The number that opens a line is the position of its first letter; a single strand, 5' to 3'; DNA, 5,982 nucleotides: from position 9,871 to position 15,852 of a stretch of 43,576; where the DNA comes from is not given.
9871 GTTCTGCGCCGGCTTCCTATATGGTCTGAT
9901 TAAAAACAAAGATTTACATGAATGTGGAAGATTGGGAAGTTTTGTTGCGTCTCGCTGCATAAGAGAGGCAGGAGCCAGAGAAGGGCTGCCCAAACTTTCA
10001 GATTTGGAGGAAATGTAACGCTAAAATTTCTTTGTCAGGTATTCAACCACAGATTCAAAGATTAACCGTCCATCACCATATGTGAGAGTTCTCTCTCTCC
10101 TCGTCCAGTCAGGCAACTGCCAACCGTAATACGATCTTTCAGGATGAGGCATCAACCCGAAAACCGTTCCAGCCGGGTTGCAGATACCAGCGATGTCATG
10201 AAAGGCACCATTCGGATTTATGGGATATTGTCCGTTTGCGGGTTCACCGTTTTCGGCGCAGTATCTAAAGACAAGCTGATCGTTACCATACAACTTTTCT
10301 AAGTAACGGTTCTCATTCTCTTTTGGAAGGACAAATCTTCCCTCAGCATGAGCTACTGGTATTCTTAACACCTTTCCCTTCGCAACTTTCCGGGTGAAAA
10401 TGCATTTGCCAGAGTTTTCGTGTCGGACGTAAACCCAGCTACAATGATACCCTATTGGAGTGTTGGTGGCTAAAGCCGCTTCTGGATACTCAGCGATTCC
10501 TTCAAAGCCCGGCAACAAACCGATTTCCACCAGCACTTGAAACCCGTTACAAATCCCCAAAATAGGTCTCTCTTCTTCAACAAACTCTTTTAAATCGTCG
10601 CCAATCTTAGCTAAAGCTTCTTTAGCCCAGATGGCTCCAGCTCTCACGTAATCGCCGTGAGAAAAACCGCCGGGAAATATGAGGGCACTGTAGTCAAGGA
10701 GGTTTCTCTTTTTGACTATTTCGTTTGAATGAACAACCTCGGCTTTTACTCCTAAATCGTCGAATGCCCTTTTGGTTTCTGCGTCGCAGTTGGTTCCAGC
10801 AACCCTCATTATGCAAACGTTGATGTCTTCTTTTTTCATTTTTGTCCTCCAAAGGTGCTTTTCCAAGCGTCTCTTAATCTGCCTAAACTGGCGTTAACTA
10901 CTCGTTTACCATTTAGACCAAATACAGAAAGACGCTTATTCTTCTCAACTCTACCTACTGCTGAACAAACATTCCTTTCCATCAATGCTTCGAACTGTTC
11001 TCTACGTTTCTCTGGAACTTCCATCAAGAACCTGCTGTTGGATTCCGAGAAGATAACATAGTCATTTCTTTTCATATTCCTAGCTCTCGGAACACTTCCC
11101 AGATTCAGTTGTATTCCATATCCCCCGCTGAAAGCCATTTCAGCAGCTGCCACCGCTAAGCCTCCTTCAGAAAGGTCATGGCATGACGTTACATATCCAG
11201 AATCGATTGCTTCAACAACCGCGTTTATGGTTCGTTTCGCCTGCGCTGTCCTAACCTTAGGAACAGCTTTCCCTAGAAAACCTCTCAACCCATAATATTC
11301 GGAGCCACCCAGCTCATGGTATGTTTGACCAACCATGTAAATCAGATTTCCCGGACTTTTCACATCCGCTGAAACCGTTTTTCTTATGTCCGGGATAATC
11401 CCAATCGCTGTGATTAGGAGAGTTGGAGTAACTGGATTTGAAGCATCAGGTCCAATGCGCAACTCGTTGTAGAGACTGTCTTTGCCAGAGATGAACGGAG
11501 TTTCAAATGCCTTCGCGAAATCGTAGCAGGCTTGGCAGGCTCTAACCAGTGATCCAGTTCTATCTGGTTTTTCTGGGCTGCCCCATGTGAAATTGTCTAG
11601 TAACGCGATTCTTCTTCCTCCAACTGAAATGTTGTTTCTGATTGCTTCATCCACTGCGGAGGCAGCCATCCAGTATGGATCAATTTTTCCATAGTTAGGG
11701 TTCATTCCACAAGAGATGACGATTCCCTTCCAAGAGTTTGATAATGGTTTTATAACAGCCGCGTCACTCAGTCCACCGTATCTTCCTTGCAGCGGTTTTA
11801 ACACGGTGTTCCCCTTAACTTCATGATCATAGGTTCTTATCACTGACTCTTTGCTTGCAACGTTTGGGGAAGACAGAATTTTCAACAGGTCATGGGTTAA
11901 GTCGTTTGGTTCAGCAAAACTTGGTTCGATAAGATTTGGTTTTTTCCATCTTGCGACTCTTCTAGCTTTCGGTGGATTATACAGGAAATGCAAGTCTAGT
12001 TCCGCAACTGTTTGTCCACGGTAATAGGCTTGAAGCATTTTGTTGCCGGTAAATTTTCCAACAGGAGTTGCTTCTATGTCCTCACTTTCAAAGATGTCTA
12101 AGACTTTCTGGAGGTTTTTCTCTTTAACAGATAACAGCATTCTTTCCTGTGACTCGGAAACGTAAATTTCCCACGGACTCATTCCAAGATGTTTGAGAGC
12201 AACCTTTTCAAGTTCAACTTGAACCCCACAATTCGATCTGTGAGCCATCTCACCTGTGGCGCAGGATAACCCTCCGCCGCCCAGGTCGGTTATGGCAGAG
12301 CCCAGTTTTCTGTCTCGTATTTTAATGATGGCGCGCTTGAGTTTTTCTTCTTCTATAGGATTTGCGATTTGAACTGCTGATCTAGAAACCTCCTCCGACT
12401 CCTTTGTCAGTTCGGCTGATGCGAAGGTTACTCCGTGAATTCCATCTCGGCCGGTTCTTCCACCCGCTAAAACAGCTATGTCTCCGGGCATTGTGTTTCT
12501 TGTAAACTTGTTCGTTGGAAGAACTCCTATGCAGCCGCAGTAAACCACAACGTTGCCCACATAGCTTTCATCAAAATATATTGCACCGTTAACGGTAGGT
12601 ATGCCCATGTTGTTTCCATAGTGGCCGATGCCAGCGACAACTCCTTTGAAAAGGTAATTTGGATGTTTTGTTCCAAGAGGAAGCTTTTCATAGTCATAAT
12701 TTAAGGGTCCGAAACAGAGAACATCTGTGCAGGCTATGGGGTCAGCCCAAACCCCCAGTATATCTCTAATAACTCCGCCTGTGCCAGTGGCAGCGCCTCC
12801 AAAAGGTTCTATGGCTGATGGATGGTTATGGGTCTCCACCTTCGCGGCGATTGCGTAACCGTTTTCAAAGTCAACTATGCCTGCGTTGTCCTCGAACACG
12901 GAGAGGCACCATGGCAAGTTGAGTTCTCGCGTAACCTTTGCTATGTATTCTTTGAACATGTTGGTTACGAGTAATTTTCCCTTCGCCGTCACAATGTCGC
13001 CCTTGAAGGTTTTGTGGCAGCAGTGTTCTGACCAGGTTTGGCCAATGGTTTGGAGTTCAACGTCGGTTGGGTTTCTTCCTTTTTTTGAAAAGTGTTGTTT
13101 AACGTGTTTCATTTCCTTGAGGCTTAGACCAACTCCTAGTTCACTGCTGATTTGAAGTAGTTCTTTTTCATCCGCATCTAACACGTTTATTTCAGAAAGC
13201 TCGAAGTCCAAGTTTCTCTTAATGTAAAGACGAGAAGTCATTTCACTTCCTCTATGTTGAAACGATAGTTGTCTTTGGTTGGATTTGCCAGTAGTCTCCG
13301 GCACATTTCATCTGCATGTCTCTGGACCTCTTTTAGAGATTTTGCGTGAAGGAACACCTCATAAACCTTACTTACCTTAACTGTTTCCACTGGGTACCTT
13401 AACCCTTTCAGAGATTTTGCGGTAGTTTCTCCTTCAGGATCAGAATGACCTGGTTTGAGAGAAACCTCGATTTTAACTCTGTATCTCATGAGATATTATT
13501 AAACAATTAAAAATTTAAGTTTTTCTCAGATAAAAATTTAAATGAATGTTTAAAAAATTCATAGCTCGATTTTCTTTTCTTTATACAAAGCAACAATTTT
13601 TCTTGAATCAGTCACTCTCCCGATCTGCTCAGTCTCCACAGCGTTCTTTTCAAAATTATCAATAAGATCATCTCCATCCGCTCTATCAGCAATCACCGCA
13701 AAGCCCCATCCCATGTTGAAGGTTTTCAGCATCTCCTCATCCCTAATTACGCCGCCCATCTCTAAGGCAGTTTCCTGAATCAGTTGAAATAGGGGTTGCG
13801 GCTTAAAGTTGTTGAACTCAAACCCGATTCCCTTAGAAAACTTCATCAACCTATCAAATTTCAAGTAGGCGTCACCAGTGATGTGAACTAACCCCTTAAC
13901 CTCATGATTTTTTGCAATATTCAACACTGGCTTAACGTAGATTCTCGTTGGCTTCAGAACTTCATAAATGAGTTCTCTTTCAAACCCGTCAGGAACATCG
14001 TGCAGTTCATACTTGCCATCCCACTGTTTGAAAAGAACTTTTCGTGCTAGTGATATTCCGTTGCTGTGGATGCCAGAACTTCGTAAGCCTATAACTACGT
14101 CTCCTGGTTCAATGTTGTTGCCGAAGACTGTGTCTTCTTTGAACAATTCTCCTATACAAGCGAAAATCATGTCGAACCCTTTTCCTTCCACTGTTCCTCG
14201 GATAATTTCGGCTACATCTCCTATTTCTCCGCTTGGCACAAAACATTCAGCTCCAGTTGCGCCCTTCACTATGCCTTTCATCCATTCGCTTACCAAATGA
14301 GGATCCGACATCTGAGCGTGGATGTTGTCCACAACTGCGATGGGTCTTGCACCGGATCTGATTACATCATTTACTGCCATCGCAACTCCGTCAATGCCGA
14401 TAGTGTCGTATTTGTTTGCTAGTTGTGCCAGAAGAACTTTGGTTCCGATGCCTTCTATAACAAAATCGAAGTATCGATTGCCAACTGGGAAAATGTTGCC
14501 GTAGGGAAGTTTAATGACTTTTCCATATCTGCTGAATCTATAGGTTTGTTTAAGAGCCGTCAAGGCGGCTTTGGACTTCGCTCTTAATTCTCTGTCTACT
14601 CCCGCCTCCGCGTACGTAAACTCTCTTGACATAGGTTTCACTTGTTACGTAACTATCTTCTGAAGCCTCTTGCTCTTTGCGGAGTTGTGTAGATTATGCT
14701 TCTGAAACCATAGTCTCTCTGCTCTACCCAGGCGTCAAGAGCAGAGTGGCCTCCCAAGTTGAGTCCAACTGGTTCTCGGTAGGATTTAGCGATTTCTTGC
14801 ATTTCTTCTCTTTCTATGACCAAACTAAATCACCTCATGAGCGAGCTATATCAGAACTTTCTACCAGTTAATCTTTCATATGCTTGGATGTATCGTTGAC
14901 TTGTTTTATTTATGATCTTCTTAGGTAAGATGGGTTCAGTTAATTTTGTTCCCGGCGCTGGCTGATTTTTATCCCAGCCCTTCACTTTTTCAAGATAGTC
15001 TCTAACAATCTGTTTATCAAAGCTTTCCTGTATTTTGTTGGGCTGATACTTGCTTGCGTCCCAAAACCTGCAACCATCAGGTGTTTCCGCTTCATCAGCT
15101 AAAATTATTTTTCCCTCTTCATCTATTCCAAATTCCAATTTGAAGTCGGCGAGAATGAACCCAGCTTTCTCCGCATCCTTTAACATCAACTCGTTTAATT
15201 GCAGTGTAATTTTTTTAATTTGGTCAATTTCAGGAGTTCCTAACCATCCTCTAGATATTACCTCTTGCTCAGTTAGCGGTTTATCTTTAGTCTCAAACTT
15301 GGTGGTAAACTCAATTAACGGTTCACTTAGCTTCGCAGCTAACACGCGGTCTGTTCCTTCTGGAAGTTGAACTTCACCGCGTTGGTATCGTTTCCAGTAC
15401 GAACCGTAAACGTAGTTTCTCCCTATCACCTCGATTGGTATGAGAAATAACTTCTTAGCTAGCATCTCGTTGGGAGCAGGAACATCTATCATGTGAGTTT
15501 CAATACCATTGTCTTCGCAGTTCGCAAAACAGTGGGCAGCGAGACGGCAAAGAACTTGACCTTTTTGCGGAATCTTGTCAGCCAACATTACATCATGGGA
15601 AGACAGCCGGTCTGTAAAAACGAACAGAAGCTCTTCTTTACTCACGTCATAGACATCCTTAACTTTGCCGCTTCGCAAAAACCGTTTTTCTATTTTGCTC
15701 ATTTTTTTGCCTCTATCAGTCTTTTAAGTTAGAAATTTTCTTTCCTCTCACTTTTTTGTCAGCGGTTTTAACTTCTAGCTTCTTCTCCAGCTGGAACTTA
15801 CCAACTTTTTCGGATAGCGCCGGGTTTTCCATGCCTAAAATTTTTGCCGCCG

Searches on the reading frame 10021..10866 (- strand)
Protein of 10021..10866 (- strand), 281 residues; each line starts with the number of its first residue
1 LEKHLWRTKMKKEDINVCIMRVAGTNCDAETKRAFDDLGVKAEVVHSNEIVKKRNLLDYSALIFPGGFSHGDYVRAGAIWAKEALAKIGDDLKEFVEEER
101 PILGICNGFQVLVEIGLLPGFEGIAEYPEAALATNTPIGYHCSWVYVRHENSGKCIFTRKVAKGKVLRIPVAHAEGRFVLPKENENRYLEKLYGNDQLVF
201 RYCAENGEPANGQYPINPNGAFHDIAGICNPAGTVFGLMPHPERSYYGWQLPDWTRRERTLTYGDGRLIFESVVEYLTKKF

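Call 5: search_protein_families(library=pfam, proteins=[window:10021-10866:-])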
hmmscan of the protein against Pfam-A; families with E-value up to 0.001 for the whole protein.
window:10021-10866:- (281 aa): 4 families
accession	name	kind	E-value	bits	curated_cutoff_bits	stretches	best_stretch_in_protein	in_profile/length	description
PF13507.12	GATase_5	-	5.8e-67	226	27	1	16-276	3-259/260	CobB/CobQ-like glutamine amidotransferase domain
PF00117.34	GATase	-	6.9e-07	29.6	22.8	1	32-114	14-87/190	Glutamine amidotransferase class-I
PF01965.30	DJ-1_PfpI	-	7.3e-06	26.3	26.6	1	49-120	52-115/165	DJ-1/PfpI family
PF07685.20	GATase_3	-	8.4e-06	26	27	1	50-113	31-89/196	CobB/CobQ-like glutamine amidotransferase domain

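Call 6: search_protein_families(library=ncbifam, proteins=[window:10021-10866:-])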
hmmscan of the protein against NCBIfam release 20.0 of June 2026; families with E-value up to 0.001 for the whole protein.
window:10021-10866:- (281 aa): 11 families
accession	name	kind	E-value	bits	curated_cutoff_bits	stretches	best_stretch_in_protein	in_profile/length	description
NF002252.0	PRK01175.1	equivalog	4.6e-94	314.3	298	1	13-280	2-260/261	phosphoribosylformylglycinamidine synthase subunit PurQ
TIGR01737.1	FGAM_synth_I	equivalog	1.1e-73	247.3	177.8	1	15-276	1-227/228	phosphoribosylformylglycinamidine synthase I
NF002957.0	PRK03619.1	equivalog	2e-56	190.8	212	1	16-275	2-218/222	phosphoribosylformylglycinamidine synthase subunit PurQ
NF003672.0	PRK05297.1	equivalog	2e-39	134.9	783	1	11-252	1033-1266/1290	phosphoribosylformylglycinamidine synthase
TIGR01735.1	FGAM_synt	equivalog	7.7e-38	129.6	1123.05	1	16-254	1054-1285/1307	phosphoribosylformylglycinamidine synthase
TIGR01857.1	FGAM-synthase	equivalog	1.1e-33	115.9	1057.05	1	3-245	966-1215/1239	phosphoribosylformylglycinamidine synthase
TIGR01739.1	tegu_FGAM_synt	hypoth_equivalog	5.4e-09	34.5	716.1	1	12-250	930-1177/1206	herpesvirus tegument protein/v-FGAM-synthase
TIGR01382.1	PfpI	subfamily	4.2e-06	26.4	139.05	1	23-120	25-115/169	DJ-1/PfpI/YhbO family deglycase/protease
NF001975.0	PRK00758.1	equivalog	2.8e-05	23.8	198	1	17-113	4-82/185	GMP synthase subunit A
TIGR01855.1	IMP_synth_hisH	equivalog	9.5e-05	22.3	105.4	1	25-115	9-87/198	imidazole glycerol phosphate synthase subunit HisH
NF045636.1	isoglutsynth_GatD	equivalog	0.00033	20.1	400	1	58-113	66-115/258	lipid II isoglutaminyl synthase subunit GatD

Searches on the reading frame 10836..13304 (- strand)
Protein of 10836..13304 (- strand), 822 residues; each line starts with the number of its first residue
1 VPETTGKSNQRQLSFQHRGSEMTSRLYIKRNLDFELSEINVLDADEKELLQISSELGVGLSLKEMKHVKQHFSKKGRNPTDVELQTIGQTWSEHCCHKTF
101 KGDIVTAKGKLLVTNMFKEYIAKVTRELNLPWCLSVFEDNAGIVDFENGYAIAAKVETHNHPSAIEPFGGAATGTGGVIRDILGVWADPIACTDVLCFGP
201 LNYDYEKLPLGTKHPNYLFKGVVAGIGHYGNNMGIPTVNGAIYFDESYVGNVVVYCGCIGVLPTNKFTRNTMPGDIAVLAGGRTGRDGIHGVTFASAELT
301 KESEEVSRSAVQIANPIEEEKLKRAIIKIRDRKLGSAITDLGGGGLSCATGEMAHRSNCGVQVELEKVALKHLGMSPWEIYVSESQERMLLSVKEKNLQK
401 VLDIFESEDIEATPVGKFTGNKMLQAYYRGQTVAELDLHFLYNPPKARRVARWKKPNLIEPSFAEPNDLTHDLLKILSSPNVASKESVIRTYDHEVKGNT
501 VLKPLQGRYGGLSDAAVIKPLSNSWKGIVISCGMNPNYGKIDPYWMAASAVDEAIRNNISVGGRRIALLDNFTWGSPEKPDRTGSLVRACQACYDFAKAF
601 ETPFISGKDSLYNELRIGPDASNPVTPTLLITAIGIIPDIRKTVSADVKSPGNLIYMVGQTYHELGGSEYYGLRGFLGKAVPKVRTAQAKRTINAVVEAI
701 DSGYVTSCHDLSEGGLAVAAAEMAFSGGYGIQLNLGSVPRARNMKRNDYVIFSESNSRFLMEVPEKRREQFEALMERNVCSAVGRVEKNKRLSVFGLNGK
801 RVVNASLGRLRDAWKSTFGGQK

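Call 5: search_protein_families(library=pfam, proteins=[window:10836-13304:-])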
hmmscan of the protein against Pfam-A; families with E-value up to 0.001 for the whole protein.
window:10836-13304:- (822 aa): 3 families
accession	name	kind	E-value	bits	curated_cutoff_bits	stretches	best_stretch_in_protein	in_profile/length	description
PF02769.27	AIRS_C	-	2.7e-55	187.2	23.1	2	273-426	2-153/156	AIR synthase related protein, C-terminal domain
PF00586.29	AIRS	-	4.2e-33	114.6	24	2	139-261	2-111/112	AIR synthase related protein, N-terminal domain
PF18072.6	FGAR-AT_linker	-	2e-18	67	26.6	1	50-98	2-50/50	Formylglycinamide ribonucleotide amidotransferase linker domain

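Call 6: search_protein_families(library=ncbifam, proteins=[window:10836-13304:-])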
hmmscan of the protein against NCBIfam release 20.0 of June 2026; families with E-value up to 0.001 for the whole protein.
window:10836-13304:- (822 aa): 13 families
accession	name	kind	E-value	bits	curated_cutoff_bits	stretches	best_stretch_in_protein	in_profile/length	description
TIGR01736.1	FGAM_synth_II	equivalog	3.1e-209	696.8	525.75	1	60-818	1-714/718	phosphoribosylformylglycinamidine synthase subunit PurL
NF002290.1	PRK01213.1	equivalog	2.1e-201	670.8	648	1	61-818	2-719/723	phosphoribosylformylglycinamidine synthase subunit PurL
NF003672.0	PRK05297.1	equivalog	4.4e-98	329.3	783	1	32-817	152-985/1290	phosphoribosylformylglycinamidine synthase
NF010690.0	PRK14090.1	equivalog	2.6e-87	293.6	1047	2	70-661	6-519/601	phosphoribosylformylglycinamidine synthase subunit PurL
TIGR01735.1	FGAM_synt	equivalog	3.8e-85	286.3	1123.05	1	32-817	152-1001/1307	phosphoribosylformylglycinamidine synthase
TIGR01857.1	FGAM-synthase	equivalog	6.1e-85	285.7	1057.05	2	145-664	307-828/1239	phosphoribosylformylglycinamidine synthase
TIGR01739.1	tegu_FGAM_synt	hypoth_equivalog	1.3e-19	69.7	716.1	1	524-819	593-884/1206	herpesvirus tegument protein/v-FGAM-synthase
TIGR03267.1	methan_mark_2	hypoth_equivalog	1.4e-13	50.6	365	2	540-803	71-312/323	methanogenesis marker 2 protein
TIGR04049.1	AIR_rel_sll0787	hypoth_equivalog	2.6e-13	49.7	321.3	1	507-794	37-298/318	sll0787 family AIR synthase-like protein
TIGR01379.1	thiL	equivalog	3.4e-12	46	184.15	2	219-433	97-309/320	thiamine-phosphate kinase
TIGR02124.1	hypE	equivalog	3.8e-07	29.4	251.6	1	221-412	104-294/332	hydrogenase expression/formation protein HypE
TIGR00476.1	selD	equivalog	0.00028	20.2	125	0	218-371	113-254/311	selenide, water dikinase SelD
NF010705.0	PRK14105.1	equivalog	0.00036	19.5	291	1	304-422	204-330/345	selenide, water dikinase SelD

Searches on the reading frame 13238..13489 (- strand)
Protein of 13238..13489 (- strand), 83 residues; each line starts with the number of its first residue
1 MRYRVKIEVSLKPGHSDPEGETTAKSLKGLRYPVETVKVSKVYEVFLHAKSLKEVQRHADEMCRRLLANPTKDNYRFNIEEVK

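Call 5: search_protein_families(library=pfam, proteins=[window:13238-13489:-])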
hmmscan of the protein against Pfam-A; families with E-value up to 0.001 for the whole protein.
window:13238-13489:- (83 aa): 1 family
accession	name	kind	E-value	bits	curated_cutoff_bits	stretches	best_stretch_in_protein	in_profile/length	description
PF02700.19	PurS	-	2.9e-20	72.7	22.2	1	5-79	2-77/77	Phosphoribosylformylglycinamidine (FGAM) synthase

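Call 6: search_protein_families(library=ncbifam, proteins=[window:13238-13489:-])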
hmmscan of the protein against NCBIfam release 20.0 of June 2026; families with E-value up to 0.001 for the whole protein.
window:13238-13489:- (83 aa): 4 families
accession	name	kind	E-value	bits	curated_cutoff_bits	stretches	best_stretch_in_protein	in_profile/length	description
TIGR00302.1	TIGR00302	equivalog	1.4e-20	73.2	39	1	3-81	1-80/80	phosphoribosylformylglycinamidine synthase subunit PurS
NF004630.0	PRK05974.1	equivalog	7e-20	70.8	75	1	3-82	2-82/83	phosphoribosylformylglycinamidine synthase subunit PurS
NF005019.0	PRK06423.1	equivalog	4.6e-09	36.3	122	1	4-77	2-70/74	phosphoribosylformylglycinamidine synthase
NF004450.0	PRK05783.1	equivalog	2.7e-06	27.5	96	1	1-70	1-72/84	hypothetical protein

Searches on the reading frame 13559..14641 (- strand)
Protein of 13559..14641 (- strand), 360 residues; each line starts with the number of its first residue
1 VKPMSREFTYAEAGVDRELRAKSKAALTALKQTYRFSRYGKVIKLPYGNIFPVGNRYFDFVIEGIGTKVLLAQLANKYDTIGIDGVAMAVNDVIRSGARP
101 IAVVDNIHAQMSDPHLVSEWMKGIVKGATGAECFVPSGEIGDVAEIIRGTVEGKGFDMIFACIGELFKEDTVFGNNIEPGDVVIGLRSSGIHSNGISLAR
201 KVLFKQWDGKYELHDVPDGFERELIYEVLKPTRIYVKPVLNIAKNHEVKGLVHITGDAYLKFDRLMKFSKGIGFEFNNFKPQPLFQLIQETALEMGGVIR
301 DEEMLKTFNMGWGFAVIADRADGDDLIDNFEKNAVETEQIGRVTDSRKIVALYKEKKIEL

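Call 5: search_protein_families(library=pfam, proteins=[window:13559-14641:-])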
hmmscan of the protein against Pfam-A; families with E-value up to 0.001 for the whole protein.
window:13559-14641:- (360 aa): 2 families
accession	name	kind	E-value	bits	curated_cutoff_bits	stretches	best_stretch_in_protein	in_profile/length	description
PF02769.27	AIRS_C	-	1.6e-20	74.3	23.1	1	178-351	1-153/156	AIR synthase related protein, C-terminal domain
PF00586.29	AIRS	-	1.4e-11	45.3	24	1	61-142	18-96/112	AIR synthase related protein, N-terminal domain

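Call 6: search_protein_families(library=ncbifam, proteins=[window:13559-14641:-])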
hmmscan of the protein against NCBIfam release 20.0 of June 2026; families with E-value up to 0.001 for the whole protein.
window:13559-14641:- (360 aa): 4 families
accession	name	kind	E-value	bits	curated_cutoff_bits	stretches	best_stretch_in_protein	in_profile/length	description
TIGR00878.1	purM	equivalog_domain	2.9e-75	253.5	236.35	1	8-345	1-331/332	phosphoribosylformylglycinamidine cyclo-ligase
TIGR04049.1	AIR_rel_sll0787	hypoth_equivalog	1.4e-06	27.7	321.3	0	50-113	48-107/318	sll0787 family AIR synthase-like protein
NF002290.1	PRK01213.1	equivalog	0.00035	18.9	648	0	85-129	93-137/723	phosphoribosylformylglycinamidine synthase subunit PurL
TIGR03267.1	methan_mark_2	hypoth_equivalog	0.00079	18.6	365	0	82-130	78-124/323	methanogenesis marker 2 protein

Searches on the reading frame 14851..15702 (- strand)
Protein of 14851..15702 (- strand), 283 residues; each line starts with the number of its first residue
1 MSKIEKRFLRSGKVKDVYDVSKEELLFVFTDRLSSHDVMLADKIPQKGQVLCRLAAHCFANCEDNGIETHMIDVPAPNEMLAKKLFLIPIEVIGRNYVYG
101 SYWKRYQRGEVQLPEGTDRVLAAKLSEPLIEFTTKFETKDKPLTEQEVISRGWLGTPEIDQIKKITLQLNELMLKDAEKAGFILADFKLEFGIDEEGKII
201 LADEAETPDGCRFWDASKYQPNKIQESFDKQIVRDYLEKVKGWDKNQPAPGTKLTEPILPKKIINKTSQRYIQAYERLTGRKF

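Call 5: search_protein_families(library=pfam, proteins=[window:14851-15702:-])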
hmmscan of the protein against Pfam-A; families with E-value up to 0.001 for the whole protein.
window:14851-15702:- (283 aa): 1 family
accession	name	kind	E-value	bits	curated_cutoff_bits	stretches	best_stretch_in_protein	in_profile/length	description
PF01259.24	SAICAR_synt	-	1e-68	232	20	1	9-247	2-230/233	SAICAR synthetase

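Call 6: search_protein_families(library=ncbifam, proteins=[window:14851-15702:-])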
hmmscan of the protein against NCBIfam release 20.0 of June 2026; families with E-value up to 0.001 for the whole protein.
window:14851-15702:- (283 aa): 7 families
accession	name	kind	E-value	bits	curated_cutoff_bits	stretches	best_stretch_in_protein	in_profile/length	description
TIGR00081.1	purC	equivalog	6.1e-75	252.2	189.9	1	6-282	5-273/279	phosphoribosylaminoimidazolesuccinocarboxamide synthase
NF010568.0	PRK13961.1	equivalog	8.8e-67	225.4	251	1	7-282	14-295/297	phosphoribosylaminoimidazolesuccinocarboxamide synthase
NF009251.0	PRK12607.1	equivalog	1.3e-63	214.8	371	1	10-283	20-292/315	phosphoribosylaminoimidazolesuccinocarboxamide synthase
NF010564.0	PRK13959.1-1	subfamily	7.9e-56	189.3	459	1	7-283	2-294/294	phosphoribosylaminoimidazolesuccinocarboxamide synthase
NF010566.0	PRK13959.1-4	equivalog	8.8e-25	87.6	546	2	83-241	117-274/339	phosphoribosylaminoimidazolesuccinocarboxamide synthase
NF010567.0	PRK13960.1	equivalog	3.6e-23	82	581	1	17-282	46-344/367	phosphoribosylaminoimidazolesuccinocarboxamide synthase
TIGR02735.1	purC_vibrio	equivalog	2e-20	72.9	394.2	1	17-282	45-343/365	phosphoribosylaminoimidazolesuccinocarboxamide synthase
